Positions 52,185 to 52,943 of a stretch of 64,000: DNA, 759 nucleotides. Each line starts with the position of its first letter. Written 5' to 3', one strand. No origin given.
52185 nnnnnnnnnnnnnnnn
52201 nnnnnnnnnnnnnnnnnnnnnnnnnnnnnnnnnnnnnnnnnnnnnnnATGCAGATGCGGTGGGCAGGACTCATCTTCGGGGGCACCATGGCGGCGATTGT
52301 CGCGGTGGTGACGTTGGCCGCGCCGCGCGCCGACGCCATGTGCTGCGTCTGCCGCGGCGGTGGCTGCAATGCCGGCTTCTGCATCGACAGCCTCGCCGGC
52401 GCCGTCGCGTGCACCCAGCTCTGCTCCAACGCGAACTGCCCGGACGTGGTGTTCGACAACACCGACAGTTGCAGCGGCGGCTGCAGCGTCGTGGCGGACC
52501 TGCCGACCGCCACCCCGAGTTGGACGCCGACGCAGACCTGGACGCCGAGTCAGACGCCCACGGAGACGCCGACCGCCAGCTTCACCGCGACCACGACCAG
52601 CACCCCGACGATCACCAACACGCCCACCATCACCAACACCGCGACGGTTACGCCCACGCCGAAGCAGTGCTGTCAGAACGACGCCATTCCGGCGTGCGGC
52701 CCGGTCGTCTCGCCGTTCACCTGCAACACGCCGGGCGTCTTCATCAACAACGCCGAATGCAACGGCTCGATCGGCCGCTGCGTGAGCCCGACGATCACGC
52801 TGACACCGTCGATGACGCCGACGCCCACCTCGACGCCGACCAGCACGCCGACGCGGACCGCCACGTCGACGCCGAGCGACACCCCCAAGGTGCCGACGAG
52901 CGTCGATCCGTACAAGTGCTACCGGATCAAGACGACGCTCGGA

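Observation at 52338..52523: Conserved 10-cysteine 'MCCVC' domain at the mature N-terminus of two secreted paralogs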

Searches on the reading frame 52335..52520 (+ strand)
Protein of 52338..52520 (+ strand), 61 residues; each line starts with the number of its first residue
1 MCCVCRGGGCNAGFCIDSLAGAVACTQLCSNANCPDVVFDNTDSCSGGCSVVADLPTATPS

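Call 4: search_protein_families(library=pfam, proteins=[window:52338-52520:+], max_evalue=10)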
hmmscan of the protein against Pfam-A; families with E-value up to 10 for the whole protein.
seq(61 aa): 0 families

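Call 5: search_protein_families(library=ncbifam, proteins=[window:52338-52520:+], max_evalue=10)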
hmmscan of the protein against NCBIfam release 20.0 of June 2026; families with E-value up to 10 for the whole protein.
seq(61 aa): 0 families

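Call 8: find_homologous_proteins(query=window:52338-52520:+, max_evalue=10)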
Query seq(61 aa): no candidate shares three 5-residue words with the query. No homologue found.

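Call 11: find_related_loci(query=A1, collection=genome_contigs, flank=10000)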
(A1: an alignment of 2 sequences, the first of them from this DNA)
Query A1 (62 aa) in genome_contigs; peptide patterns used: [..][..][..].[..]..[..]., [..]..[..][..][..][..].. (x = any residue, [..] = any of these).
71 stretches matched a pattern; 1 encode a relative of the query (tblastn E <= 1e-3); 1 distinct loci.
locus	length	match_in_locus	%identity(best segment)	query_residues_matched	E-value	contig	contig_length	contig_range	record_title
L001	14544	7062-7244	45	1-62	6e-12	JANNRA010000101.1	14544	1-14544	MAG: bacterium isolate SOY_31_metabat_388 SOY_31_k141_610132, whole genome shotgun sequence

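Call 15: find_related_loci(query=A1, collection=metagenome_contigs, flank=6000)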
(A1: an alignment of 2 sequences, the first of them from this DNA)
Query A1 (62 aa) in metagenome_contigs; peptide patterns used: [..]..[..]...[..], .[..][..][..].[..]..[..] (x = any residue, [..] = any of these).
232 stretches matched a pattern, but none encodes a relative of the query by tblastn (E <= 1e-3).
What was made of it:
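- Tried and rejected: The two-sequence patterns found nothing (call 15).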

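Call 16: search_protein_representatives(alignment_id=A1)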
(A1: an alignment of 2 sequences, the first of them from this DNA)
Query: 2 sequences, 62 profile positions. Proteins with E-value up to 0.001 (for the whole library): 26; up to 1e-10: 18; up to 1e-30: 0. The best 26 are listed.
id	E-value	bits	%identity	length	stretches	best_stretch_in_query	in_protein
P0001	1.3e-24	102.2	-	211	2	1-62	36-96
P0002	3.7e-22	94.3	-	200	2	10-62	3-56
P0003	1.4e-18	82.8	-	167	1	1-62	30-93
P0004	3.5e-18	81.6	-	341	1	1-62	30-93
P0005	5.1e-17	77.8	-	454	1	1-62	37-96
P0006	4.2e-16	74.9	-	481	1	1-61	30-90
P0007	5.8e-16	74.5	-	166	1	1-62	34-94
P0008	7.9e-16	74.0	-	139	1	1-62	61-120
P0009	2.5e-14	69.2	-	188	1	1-62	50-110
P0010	1.9e-13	66.4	-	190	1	1-61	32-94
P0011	3.0e-13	65.7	-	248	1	1-61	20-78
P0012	1.1e-12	63.9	-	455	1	1-62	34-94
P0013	1.2e-12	63.9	-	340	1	1-61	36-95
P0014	1.3e-12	63.7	-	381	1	1-62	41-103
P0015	1.4e-12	63.6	-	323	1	1-62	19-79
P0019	1.2e-10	57.5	-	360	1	1-61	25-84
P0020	2.3e-10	56.5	-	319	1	1-62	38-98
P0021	2.0e-08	50.3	-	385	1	1-61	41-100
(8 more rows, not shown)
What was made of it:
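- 26 representatives out of 1.84e9 proteins (call 16).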

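Call 21: search_solved_structures(query=A2, max_evalue=10, show_alignments=2)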
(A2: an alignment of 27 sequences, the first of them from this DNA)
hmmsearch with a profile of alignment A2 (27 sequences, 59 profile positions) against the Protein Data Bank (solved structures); distinct sequences matched with E-value up to 10: 3.
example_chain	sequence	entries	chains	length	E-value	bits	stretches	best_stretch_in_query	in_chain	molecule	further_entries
6ryw_A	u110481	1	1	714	0.083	16.4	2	15-44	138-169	Kelch domain-containing protein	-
6ryv_A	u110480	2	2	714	0.083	16.4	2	15-44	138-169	Kelch domain-containing protein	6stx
6ryx_A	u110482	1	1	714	0.083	16.4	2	15-44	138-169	Kelch domain-containing protein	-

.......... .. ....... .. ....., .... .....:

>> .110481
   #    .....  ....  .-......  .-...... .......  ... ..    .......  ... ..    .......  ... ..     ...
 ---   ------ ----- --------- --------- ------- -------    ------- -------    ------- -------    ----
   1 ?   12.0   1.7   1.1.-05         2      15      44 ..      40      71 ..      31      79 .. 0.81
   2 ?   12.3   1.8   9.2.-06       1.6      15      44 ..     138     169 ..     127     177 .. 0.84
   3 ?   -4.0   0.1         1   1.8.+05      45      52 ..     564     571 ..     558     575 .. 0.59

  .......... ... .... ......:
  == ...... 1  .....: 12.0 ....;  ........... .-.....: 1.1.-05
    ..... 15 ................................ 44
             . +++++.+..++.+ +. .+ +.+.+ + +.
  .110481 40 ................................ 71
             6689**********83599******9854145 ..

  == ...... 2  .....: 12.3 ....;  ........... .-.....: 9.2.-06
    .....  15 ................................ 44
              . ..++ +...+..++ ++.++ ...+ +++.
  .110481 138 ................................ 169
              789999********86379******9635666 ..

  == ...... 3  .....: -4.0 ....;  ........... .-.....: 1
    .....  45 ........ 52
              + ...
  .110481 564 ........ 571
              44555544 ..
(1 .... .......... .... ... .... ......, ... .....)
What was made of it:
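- On PAN/Apple (PF00024 / PF14295): PDB profile search E=0.083 (call 21).
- It aligns two stretches to both PAN domains of a fungal Kelch/copper-radical oxidase (6ryv/6ryw/6ryx), E=0.083, over the stretch vD…aCa.lC…C..vvfD…C (call 21).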

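Call 22: find_homologous_proteins(query=A2, max_evalue=0.01)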
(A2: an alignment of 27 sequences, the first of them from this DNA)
Query A2 (27 sequences): 110 candidates shared short words with the query, none scored E <= 0.01.
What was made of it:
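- Tried and rejected: The 61-aa domain returned no candidates (call 8) and the 27-sequence alignment returned nothing at E<=0.01 (call 22).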

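Call 27: predict_structure(alignment_id=A3)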
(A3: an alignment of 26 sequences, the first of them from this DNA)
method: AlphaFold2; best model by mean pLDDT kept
length: 60 residues; sequences in the alignment: 26
mean_pLDDT: 82.6   pTM: 0.64
mean pLDDT of the five models: 82.6, 82.0, 81.7, 81.6, 80.1
residues with pLDDT >= 90: 12; 70-90: 36; 50-70: 12; < 50: 0
segments of 3 or more residues with pLDDT < 50: none
pLDDT, mean of each block of 10 residues (from residue 1): 88 86 91 90 77 63
secondary structure, 60 per line:
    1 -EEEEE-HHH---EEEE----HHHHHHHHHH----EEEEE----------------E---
elements in order: E2-6 E14-17 H22-31 E36-40
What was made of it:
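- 52338..52517 (+): A ten-cysteine N-terminal domain (aa 31-90, MCCVC…DLPTATP). The AF2 model has pLDDT 82.6 with β2-6, β14-17, α22-31, β36-40 (call 27).
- AF2 pLDDT 82.6, pTM 0.64, all five models 80-83 (call 27). The C-x3-C-x4-C-x10-C spacing and the β-β-α-β order (call 27) fit a PAN core. A defined helix/strand fold with conserved F, D and G is predicted at pLDDT 83 without any metal (call 27).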

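Call 30: fold_search(model_id=the predicted structure, library=pdb)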
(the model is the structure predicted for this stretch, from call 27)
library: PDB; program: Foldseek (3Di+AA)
matches with E <= 10: 0; with E <= 0.001: 0
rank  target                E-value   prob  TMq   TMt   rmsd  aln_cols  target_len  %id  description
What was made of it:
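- On PAN/Apple (PF00024 / PF14295): Foldseek against PDB gave 0 hits (call 30).
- Foldseek found no PDB match at all (call 30). Foldseek found no defensin or toxin match (call 30).
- Tried and rejected: PDB gave 0 hits (call 30).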

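Call 31: search_protein_families(library=pfam, alignment_id=A2, max_evalue=10)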
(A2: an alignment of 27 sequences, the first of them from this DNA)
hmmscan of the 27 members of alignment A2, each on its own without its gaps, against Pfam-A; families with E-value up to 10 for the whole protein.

A. member 1, seq(60 aa): 0 families

B. families by the number of members that match (of 27 scanned): 6 families
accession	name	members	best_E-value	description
PF16029.10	DUF4787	2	1.3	Domain of unknown function (DUF4787)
PF25386.1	Chromo_SEND1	1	0.042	Single-strand DNA endonuclease 1, chromo domain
PF20987.3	I-TevI_DNA-bd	1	0.081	Intron-encoded endonuclease 1, DNA-binding domain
PF25638.1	DUF5983_N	1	0.22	Family of unknown function (DUF5983) N-terminal domain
PF03638.21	TCR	1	1.3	Tesmin/TSO1-like CXC domain, cysteine-rich domain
PF14875.11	PIP49_N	1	4.1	N-term cysteine-rich ER, FAM69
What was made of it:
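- Closest known: Small disulfide-rich carbohydrate-binding modules on Pro/Thr linkers. Different: There is no sequence match to any Pfam CBM model (calls 4, 31).
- No PAN_1 or PAN_4 hit for any of 27 members, even at E<=10 (call 31).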

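Call 34: find_encoding_contigs(protein=P0004, flank=8000, max_places=4)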
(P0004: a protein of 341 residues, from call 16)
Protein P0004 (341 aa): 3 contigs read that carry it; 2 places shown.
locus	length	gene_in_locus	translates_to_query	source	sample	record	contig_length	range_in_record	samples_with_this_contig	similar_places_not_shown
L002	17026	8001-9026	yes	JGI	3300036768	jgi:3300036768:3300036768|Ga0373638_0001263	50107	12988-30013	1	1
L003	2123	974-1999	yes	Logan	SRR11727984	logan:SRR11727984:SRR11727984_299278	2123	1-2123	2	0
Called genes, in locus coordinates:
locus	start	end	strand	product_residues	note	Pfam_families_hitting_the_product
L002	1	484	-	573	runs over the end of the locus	PF03814:KdpA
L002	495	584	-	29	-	PF09604:Potass_KdpF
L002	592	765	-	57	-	-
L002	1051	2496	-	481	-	PF14691:Fer4_20, PF00070:Pyr_redox (weak), PF00890:FAD_binding_2 (faint), PF01266:DAO (weak), PF07992:Pyr_redox_2, PF12831:FAD_oxidored (weak), PF13450:NAD_binding_8, PF01593:Amino_oxidase, +2 more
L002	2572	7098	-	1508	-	PF00310:GATase_2, PF04898:Glu_syn_central, PF01645:Glu_synthase, PF01493:GXGXG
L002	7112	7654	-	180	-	PF01047:MarR (faint), PF13404:HTH_AsnC-type, PF13412:HTH_24, PF22451:NirdL-like_HTH (weak), PF01037:AsnC_trans_reg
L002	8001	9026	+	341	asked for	-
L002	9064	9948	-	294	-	PF00480:ROK, PF01869:BcrAD_BadFG (faint)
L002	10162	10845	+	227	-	PF10816:DUF2760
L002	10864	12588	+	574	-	PF00012:HSP70, PF06723:MreB_Mbl (weak)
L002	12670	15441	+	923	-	PF00012:HSP70, PF06723:MreB_Mbl (weak), PF12531:DUF3731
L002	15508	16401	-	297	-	-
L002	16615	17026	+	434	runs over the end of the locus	PF00144:Beta-lactamase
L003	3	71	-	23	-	?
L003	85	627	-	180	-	PF01047:MarR (faint), PF13404:HTH_AsnC-type, PF13412:HTH_24, PF22451:NirdL-like_HTH (weak), PF01037:AsnC_trans_reg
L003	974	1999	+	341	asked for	-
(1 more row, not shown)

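Call 35: find_encoding_contigs(protein=P0005, flank=8000, max_places=4)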
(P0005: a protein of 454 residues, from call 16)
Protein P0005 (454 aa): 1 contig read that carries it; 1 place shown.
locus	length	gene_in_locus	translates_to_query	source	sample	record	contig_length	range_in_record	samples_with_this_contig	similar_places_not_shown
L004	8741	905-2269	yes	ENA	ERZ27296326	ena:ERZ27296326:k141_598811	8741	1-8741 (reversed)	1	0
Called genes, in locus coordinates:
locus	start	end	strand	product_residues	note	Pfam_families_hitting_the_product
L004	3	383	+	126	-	?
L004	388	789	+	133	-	PF02823:ATP-synt_DE_N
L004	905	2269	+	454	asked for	PF00036:EF-hand_1 (faint), PF13202:EF-hand_5 (faint), PF13405:EF-hand_6 (faint)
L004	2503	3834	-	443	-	PF07586:HXXSHH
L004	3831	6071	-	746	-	PF07626:PSD3, PF08811:DUF1800 (faint), PF07637:PSD5, PF07631:PSD4, PF07627:PSCyt3, PF07624:PSD2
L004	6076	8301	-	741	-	PF03403:PAF-AH_p_II, PF07224:Chlorophyllase (weak), PF12740:PETase (weak)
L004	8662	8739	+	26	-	?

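Call 40: list_cluster_members(proteins=[P0004, P0005, P0006, P0012, P0013, P0014, P0015, P0019, P0020, P0021])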
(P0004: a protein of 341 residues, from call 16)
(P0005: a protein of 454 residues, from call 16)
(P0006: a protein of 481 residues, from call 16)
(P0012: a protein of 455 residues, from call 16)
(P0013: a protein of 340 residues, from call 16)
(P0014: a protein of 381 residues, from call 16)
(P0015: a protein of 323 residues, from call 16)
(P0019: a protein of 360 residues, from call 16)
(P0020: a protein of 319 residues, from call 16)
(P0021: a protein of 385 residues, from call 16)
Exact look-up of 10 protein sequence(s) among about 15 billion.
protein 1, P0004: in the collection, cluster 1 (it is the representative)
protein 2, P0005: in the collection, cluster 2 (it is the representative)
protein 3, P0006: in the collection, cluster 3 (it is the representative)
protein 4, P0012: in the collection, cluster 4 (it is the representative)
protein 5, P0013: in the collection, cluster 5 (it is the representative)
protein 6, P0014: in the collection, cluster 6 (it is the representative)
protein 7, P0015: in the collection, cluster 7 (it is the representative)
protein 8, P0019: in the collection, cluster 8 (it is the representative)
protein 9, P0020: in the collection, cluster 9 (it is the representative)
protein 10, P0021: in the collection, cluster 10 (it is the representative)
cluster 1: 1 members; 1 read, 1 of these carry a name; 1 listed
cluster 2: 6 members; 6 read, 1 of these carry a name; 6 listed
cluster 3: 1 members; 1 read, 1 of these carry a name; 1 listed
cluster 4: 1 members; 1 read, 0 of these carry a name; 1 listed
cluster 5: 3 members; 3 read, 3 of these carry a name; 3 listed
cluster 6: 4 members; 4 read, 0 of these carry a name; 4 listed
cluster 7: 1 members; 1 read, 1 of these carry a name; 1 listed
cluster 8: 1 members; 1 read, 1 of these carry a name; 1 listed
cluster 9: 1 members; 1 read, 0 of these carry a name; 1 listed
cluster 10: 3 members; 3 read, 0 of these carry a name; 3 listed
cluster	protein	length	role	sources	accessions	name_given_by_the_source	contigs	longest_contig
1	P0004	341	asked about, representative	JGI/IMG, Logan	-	hypothetical protein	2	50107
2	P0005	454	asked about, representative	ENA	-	-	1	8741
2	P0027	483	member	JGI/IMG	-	hypothetical protein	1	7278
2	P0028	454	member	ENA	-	-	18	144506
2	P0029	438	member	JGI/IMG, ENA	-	-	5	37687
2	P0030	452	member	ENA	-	-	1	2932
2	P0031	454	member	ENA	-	-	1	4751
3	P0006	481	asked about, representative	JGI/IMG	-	hypothetical protein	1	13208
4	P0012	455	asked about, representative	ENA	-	-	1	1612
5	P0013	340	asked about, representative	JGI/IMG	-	hypothetical protein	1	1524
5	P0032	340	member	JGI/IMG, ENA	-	hypothetical protein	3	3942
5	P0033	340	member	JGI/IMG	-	hypothetical protein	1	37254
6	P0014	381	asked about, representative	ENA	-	-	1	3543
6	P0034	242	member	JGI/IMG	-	-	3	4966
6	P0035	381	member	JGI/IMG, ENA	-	-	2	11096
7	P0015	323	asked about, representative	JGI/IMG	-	hypothetical protein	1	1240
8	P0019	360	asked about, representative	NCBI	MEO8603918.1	MAG: dockerin type I repeat-containing protein [bacterium]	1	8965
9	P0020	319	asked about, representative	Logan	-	-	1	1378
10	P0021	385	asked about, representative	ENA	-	-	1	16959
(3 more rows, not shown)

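Call 51: fold_search(model_id=the predicted structure, library=viral)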
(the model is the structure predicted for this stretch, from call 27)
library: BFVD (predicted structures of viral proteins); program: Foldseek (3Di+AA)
matches with E <= 10: 7; with E <= 0.001: 0
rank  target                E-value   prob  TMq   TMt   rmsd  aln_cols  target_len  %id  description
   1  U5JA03                3.4e+00  0.06  0.36  0.36   3.7        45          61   20  Uncharacterized protein [Bacillus phage vB_BanS-Tsamsa]
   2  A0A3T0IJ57            6.6e+00  0.04  0.39  0.21   3.6        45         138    9  Uncharacterized protein [Bacillus phage DK3]
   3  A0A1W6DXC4            7.6e+00  0.03  0.35  0.42   4.0        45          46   11  Uncharacterized protein [Sphingobium phage Lacusarx]
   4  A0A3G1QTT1            8.1e+00  0.08  0.45  0.44   2.2        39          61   13  Uncharacterized protein [Erwinia phage phiEaP8]
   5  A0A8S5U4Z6            8.1e+00  0.05  0.39  0.19   4.1        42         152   10  DUF7336 domain-containing protein [Phage sp. cty4N14]
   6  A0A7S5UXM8            8.7e+00  0.01  0.27  0.26   7.3        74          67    9  Uncharacterized protein [Rhizobium phage RHph_I1_9]
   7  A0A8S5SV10            1.0e+01  0.03  0.40  0.45   3.2        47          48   17  Uncharacterized protein [Siphoviridae sp. ctqPo10]
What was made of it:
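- Tried and rejected: The viral library gave nothing below E=3 (call 51).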

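Call 79: find_encoding_contigs(protein=P0028, flank=8000, max_places=2)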
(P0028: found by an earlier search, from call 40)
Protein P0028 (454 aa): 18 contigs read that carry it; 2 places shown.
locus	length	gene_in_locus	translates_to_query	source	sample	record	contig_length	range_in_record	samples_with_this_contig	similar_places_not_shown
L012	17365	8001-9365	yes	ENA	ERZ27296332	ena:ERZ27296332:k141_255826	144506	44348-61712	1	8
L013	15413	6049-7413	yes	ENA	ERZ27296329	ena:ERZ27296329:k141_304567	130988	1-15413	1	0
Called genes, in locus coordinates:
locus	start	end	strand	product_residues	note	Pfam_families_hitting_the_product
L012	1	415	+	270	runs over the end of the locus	PF00142:Fer4_NifH (weak), PF01656:CbiA, PF02374:ArsA_ATPase (weak), PF06564:CBP_BcsQ, PF09140:MipZ, PF10609:ParA, PF13614:AAA_31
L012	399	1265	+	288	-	PF02195:ParB_N, PF17762:HTH_ParB, PF23552:ParB_C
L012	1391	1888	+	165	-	PF04519:Bactofilin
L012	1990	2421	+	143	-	PF00430:ATP-synt_B (weak)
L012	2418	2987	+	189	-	PF28006:HpsJ (weak), PF00430:ATP-synt_B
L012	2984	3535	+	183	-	PF00213:OSCP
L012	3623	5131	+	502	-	PF02874:ATP-synt_ab_N, PF00006:ATP-synt_ab, PF00306:ATP-synt_ab_C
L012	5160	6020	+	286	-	PF00231:ATP-synt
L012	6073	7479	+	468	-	PF02874:ATP-synt_ab_N, PF00006:ATP-synt_ab, PF22919:ATP-synt_VA_C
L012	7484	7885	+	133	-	PF02823:ATP-synt_DE_N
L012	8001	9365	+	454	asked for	PF00036:EF-hand_1 (faint), PF13202:EF-hand_5 (faint), PF13405:EF-hand_6 (faint)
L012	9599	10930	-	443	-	PF07586:HXXSHH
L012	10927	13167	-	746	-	PF07626:PSD3, PF08811:DUF1800 (faint), PF07637:PSD5, PF07631:PSD4, PF07627:PSCyt3, PF07624:PSD2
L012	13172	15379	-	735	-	PF03403:PAF-AH_p_II, PF07224:Chlorophyllase (weak), PF12740:PETase (weak)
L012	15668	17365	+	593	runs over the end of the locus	PF02837:Glyco_hydro_2_N (weak), PF00703:Glyco_hydro_2, PF02836:Glyco_hydro_2_C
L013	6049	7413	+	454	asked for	PF00036:EF-hand_1 (faint), PF13202:EF-hand_5 (faint), PF13405:EF-hand_6 (faint)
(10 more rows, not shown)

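Call 80: find_encoding_contigs(protein=P0033, flank=8000, max_places=2)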
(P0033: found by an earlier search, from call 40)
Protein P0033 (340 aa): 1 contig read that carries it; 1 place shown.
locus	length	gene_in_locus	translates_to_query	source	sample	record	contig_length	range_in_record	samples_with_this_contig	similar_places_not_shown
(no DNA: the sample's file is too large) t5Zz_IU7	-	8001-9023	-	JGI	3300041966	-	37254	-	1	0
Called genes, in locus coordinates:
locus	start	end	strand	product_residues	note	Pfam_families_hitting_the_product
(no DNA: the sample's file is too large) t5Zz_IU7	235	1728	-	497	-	PF13517:FG-GAP_3, PF01839:FG-GAP (weak), PF13517:FG-GAP_3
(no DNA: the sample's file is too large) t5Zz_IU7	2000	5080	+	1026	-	PF00754:F5_F8_type_C (weak)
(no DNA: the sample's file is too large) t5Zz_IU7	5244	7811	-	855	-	PF01624:MutS_I, PF05188:MutS_II, PF05192:MutS_III, PF05190:MutS_IV, PF00488:MutS_V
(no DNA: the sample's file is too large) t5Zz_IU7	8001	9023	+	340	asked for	PF00036:EF-hand_1 (faint), PF13202:EF-hand_5 (faint)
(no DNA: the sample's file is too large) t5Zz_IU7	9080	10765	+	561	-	PF02838:Glyco_hydro_20b, PF00728:Glyco_hydro_20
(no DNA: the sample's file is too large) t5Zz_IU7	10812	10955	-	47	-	?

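Call 81: find_encoding_contigs(protein=P0019, flank=8000, max_places=2)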
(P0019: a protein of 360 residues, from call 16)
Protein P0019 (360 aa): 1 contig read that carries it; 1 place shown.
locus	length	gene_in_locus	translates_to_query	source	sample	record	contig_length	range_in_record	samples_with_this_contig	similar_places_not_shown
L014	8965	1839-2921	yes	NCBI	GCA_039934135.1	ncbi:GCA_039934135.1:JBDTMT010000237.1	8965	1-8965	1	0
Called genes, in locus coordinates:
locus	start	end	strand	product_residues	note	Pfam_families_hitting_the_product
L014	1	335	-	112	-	?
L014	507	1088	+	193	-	PF01370:Epimerase, PF04321:RmlD_sub_bind (weak), PF13460:NAD_binding_10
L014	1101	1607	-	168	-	PF01980:TrmO_N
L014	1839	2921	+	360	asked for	-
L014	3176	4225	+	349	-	PF03328:HpcH_HpaI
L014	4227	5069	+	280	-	PF01557:FAA_hydrolase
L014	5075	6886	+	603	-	PF17297:PEPCK_N, PF00821:PEPCK_GTP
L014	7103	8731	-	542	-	PF00501:AMP-binding, PF13193:AMP-binding_C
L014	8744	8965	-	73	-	?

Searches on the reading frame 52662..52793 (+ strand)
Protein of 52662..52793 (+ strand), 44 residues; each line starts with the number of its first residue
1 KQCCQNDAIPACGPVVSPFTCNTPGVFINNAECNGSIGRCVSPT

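Call 70: search_protein_families(library=pfam, proteins=[window:52662-52793:+], max_evalue=10)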
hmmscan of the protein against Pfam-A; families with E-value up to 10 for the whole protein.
seq(44 aa): 0 families
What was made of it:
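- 52665..52784 (+): A second, six-cysteine module (aa 140-179, QCCQND…RCV). No Pfam hit (call 70).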
